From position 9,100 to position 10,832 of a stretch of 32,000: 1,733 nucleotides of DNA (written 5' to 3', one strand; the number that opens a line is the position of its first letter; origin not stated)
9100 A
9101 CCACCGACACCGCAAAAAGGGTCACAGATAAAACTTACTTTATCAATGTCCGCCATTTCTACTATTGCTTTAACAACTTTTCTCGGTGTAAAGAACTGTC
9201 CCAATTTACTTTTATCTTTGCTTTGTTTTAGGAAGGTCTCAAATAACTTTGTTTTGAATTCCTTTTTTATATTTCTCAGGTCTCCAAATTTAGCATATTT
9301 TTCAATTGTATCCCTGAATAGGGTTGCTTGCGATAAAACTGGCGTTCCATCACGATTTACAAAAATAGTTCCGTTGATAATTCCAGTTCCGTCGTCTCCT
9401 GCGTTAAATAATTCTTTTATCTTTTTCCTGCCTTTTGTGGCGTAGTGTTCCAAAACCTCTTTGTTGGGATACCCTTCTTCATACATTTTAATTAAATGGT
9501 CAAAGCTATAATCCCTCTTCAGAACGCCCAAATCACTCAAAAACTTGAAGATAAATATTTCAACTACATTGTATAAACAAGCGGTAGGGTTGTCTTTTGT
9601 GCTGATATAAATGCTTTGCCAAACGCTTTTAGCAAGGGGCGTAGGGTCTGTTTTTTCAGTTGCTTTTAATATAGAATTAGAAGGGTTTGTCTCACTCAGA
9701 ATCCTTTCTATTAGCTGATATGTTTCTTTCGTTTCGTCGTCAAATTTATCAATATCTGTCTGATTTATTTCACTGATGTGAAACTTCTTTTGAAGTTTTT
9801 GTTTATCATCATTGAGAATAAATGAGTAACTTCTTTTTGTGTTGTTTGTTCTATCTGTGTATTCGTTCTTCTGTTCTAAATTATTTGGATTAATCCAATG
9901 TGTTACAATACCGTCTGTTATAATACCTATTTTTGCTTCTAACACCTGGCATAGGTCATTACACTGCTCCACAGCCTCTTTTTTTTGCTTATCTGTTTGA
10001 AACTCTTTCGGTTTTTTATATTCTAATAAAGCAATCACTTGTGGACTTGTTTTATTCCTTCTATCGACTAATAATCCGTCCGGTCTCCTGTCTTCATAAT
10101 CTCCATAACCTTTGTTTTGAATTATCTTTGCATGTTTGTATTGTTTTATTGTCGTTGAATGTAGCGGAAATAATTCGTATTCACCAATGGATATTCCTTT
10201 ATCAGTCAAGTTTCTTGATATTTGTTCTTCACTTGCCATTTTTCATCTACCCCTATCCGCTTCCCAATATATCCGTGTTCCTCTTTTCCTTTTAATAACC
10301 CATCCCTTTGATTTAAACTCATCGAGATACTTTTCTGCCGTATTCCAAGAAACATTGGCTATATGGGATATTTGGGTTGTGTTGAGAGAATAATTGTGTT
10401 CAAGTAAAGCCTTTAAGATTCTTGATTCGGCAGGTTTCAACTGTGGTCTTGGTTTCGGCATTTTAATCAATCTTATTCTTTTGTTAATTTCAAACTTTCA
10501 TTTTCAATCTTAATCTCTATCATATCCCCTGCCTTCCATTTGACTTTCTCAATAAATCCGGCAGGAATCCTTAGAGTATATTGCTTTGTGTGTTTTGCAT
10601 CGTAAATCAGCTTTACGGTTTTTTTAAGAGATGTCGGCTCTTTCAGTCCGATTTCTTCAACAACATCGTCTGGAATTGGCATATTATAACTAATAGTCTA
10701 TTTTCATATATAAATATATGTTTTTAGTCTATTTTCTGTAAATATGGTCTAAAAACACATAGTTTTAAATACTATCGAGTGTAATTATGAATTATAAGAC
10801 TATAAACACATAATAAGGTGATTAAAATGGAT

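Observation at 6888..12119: Complete transposon with TIRs and a 9-bp target-site duplication carrying a whole R-M-type operon as cargo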

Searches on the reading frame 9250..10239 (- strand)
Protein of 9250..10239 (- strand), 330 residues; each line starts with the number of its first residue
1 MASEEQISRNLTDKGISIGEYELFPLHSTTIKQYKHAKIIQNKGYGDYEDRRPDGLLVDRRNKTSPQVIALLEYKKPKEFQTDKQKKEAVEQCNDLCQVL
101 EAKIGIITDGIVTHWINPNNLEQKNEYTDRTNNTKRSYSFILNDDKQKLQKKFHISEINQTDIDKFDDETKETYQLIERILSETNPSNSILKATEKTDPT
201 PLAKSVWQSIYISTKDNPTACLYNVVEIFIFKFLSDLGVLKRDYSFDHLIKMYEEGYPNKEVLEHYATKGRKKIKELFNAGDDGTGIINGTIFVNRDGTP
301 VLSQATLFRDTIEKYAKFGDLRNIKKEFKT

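Call 63: search_protein_families(library=pfam, proteins=[window:9250-10239:-], max_evalue=1)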
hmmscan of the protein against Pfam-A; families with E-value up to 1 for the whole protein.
window:9250-10239:- (330 aa): 4 families
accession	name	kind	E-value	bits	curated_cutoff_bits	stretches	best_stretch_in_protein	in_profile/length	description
PF03976.20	PPK2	-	0.016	15.2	22.3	1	78-148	108-174/229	Polyphosphate kinase 2 (PPK2)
PF13588.12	HSDR_N_2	-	0.031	14.8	25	1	52-123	38-101/110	Type I restriction enzyme R protein N terminus (HSDR_N)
PF20831.2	Reov_VP3_MTase1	-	0.047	13.5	27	1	146-184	136-174/226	Reovirus VP3 protein, Methyltransferase domain 1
PF00313.28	CSD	-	0.11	12.8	27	1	133-177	9-52/66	'Cold-shock' DNA-binding domain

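Call 81: predict_structure(alignment_id=A3)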
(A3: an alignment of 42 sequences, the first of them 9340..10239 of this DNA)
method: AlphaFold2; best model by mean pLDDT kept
length: 300 residues; sequences in the alignment: 42
mean_pLDDT: 84.1   pTM: 0.65
mean pLDDT of the five models: 84.1, 83.4, 82.8, 81.2, 79.6
residues with pLDDT >= 90: 171; 70-90: 77; 50-70: 34; < 50: 18
segments of 3 or more residues with pLDDT < 50: 219-223, 290-296, 298-300
pLDDT, mean of each block of 10 residues (from residue 1): 89 93 95 95 94 96 93 92 92 97 96 94 94 95 89 93 93 95 95 64 52 51 59 78 89 87 84 79 61 40
secondary structure, 60 per line:
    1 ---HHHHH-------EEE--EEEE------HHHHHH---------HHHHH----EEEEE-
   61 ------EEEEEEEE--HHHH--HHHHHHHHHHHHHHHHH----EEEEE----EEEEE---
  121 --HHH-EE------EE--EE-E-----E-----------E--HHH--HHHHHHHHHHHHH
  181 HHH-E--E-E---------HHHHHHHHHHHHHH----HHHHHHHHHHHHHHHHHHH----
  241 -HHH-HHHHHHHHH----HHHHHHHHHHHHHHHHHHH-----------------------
elements in order: H4-8 E16-18 E21-24 H31-36 H46-50 E55-59 E67-74 H77-80 H83-99 E104-108 E113-117 H168-183 H200-213 H218-236 H246-254 H259-277

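Call 83: fold_search(model_id=the predicted structure, library=pdb)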
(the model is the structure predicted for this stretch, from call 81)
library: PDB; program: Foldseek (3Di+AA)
matches with E <= 10: 199; with E <= 0.001: 0
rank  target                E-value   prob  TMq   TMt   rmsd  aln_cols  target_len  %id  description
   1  3s1s                  7.5e-02  0.75  0.19  0.07   7.0        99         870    9  Characterization and crystal structure of the type IIG restriction endonuclease BpuSI (released 2011-07-13)
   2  3h1t                  1.2e-01  0.66  0.22  0.14  10.1       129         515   20  The fragment structure of a putative HsdR subunit of a type I restriction enzyme from Vibrio vulnificus YJ016 (released 2009-10-20)
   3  7lo5_B                2.7e-01  0.33  0.17  0.06   7.7        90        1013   14  cryoEM structure DrdV-DNA complex (released 2021-03-17)
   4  7bto_F                3.7e-01  0.41  0.17  0.12   6.5        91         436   15  EcoR124I-ArdA in the Translocation State (released 2020-05-27)
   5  4r5q                  4.8e-01  0.10  0.15  0.20  15.7       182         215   12  Crystal structure and nuclease activity of the CRISPR-associated Cas4 protein Pcal_0546 from Pyrobaculum calidifontis co (released 2014-09-17)
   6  4hn3_A                4.8e-01  0.09  0.16  0.15  12.6       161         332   14  The crystal structure of a sex pheromone precursor (lmo1757) from Listeria monocytogenes EGD-e (released 2012-10-31)
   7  4hn3_C                4.8e-01  0.06  0.15  0.14  11.2       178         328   12  The crystal structure of a sex pheromone precursor (lmo1757) from Listeria monocytogenes EGD-e (released 2012-10-31)
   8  3rm5_B                4.8e-01  0.04  0.13  0.08  20.6       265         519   10  Structure of Trifunctional THI20 from Yeast (released 2011-09-21)
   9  7tcb_D                5.4e-01  0.02  0.08  0.11  16.3       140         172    9  Crystal Structure of the YaeQ Family Protein VPA0551 from Vibrio parahaemolyticus (released 2022-01-05)
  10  2w00_A                6.9e-01  0.25  0.17  0.07   4.7        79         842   15  Crystal structure of the HsdR subunit of the EcoR124I restriction enzyme in complex with ATP (released 2008-12-16)
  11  4hn3_D                6.9e-01  0.07  0.16  0.15  10.7       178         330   10  The crystal structure of a sex pheromone precursor (lmo1757) from Listeria monocytogenes EGD-e (released 2012-10-31)
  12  3rty_B                6.9e-01  0.02  0.09  0.09  21.5       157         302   10  Structure of an Enclosed Dimer Formed by The Drosophila Period Protein (released 2011-12-21)
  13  9k1p_F                7.3e-01  0.33  0.16  0.22   3.8        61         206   11  crystal structure of Rtks- C2221 (released 2025-10-22)
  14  7tcb_C                7.8e-01  0.02  0.08  0.12  16.1       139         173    9  Crystal Structure of the YaeQ Family Protein VPA0551 from Vibrio parahaemolyticus (released 2022-01-05)
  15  3c0u_A                7.8e-01  0.02  0.07  0.11  16.2       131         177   10  Crystal structure of E.coli yaeQ protein (released 2008-01-29)
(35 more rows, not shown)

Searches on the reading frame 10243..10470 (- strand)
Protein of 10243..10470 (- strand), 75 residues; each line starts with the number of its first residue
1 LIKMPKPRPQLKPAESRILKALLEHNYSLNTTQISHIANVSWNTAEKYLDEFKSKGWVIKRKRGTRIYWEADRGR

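Call 6: search_protein_families(library=pfam, proteins=[window:10243-10470:-], max_evalue=0.01)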
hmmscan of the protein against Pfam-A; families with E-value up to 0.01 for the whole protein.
window:10243-10470:- (75 aa): 5 families
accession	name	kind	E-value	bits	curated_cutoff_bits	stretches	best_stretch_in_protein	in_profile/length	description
PF01978.25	TrmB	-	5.4e-07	29.8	25.6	1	11-68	6-62/68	Sugar-specific transcriptional regulator TrmB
PF14947.12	HTH_45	-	1.5e-05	25.4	25.5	1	18-63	7-53/77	Winged helix-turn-helix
PF24033.1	DUF7342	-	0.00026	21.4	31.6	1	31-68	20-57/150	Family of unknown function (DUF7342)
PF13412.12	HTH_24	-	0.00036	20.5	21.9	1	16-58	6-47/48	Winged helix-turn-helix DNA-binding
PF13551.12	HTH_29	-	0.0071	16.9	28.1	1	20-69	3-55/64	Winged helix-turn helix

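Call 7: search_protein_families(library=ncbifam, proteins=[window:10243-10470:-], max_evalue=0.01)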
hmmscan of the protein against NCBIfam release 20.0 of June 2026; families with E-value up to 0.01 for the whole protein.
window:10243-10470:- (75 aa): 7 families
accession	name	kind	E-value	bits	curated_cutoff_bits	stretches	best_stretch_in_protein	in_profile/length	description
NF053610.1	Sso10a_fam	subfamily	7.4e-06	25.9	60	1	18-68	10-54/64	Sso10a family chromatin protein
NF052532.1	TransRegPagRBaca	equivalog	0.00096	19.2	170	1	13-69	27-81/99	transcriptional repressor PagR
NF033788.1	HTH_metalloreg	subfamily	0.002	17.9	55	1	17-72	15-69/77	metalloregulator ArsR/SmtB family transcription factor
NF040939.2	trans_reg_lrs14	equivalog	0.0025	17.8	90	1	12-63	20-71/103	Lrs14 family HTH-type transcriptional regulator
NF041413.1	ArsR_Rv2640c_fam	equivalog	0.0031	17.9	155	1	13-73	42-103/118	Rv2640c family ArsR-like transcriptional regulator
TIGR01884.1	cas_HTH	subfamily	0.0036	16.7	60.2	1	10-68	139-197/202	CRISPR-associated CARF protein Csa3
NF053606.1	Sta1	subfamily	0.0037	17.3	80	1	11-63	18-69/100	Sta1 family transcriptional regulator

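Call 62: search_protein_families(library=padloc, proteins=[window:10246-10470:-], max_evalue=0.001)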
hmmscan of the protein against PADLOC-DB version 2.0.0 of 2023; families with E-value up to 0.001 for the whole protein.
window:10246-10470:- (75 aa): 7 families
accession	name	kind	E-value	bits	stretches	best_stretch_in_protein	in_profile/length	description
PDLC01434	CasR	-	1.7e-05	22.8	1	2-68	117-181/191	"CAS-I,CAS-II,CAS-III,CAS-IV,CAS-V,CAS-VI; associated_signaling"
PDLC01268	CasR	-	0.00012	20.1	1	5-65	116-174/179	"CAS-I,CAS-II,CAS-III,CAS-IV,CAS-V,CAS-VI; associated_signaling"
PDLC03963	SoFic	-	0.00022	18.7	1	12-68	292-349/361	-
PDLC01438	Csa3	-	0.00031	18.9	1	13-71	148-201/305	"CAS-I,CAS-II,CAS-III,CAS-IV,CAS-V,CAS-VI; associated_signaling"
PDLC01850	CARF3--CARF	-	0.00047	18.1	1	13-67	145-198/209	-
PDLC01859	CARF3--CARF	-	0.00056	17.7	1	6-66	143-206/213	-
PDLC01044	Csa3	-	0.00066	17.6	1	10-74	133-190/194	Type I-A associated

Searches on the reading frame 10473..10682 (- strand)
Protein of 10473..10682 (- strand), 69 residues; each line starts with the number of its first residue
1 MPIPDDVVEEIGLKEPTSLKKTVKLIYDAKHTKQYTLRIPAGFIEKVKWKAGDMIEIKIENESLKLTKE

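Call 6: search_protein_families(library=pfam, proteins=[window:10473-10682:-], max_evalue=0.01)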
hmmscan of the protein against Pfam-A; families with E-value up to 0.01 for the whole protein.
window:10473-10682:- (69 aa): 1 family
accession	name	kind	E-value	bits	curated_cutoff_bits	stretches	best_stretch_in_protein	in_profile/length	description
PF04014.23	MazE_antitoxin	-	6.4e-09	36.1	24.7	1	30-68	3-42/48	Antidote-toxin recognition MazE, bacterial antitoxin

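Call 7: search_protein_families(library=ncbifam, proteins=[window:10473-10682:-], max_evalue=0.01)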
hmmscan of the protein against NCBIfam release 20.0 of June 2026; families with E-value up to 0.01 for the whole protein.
window:10473-10682:- (69 aa): 0 families

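Call 62: search_protein_families(library=padloc, proteins=[window:10476-10682:-], max_evalue=0.001)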
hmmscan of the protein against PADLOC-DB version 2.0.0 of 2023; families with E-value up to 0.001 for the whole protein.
window:10476-10682:- (69 aa): 0 families
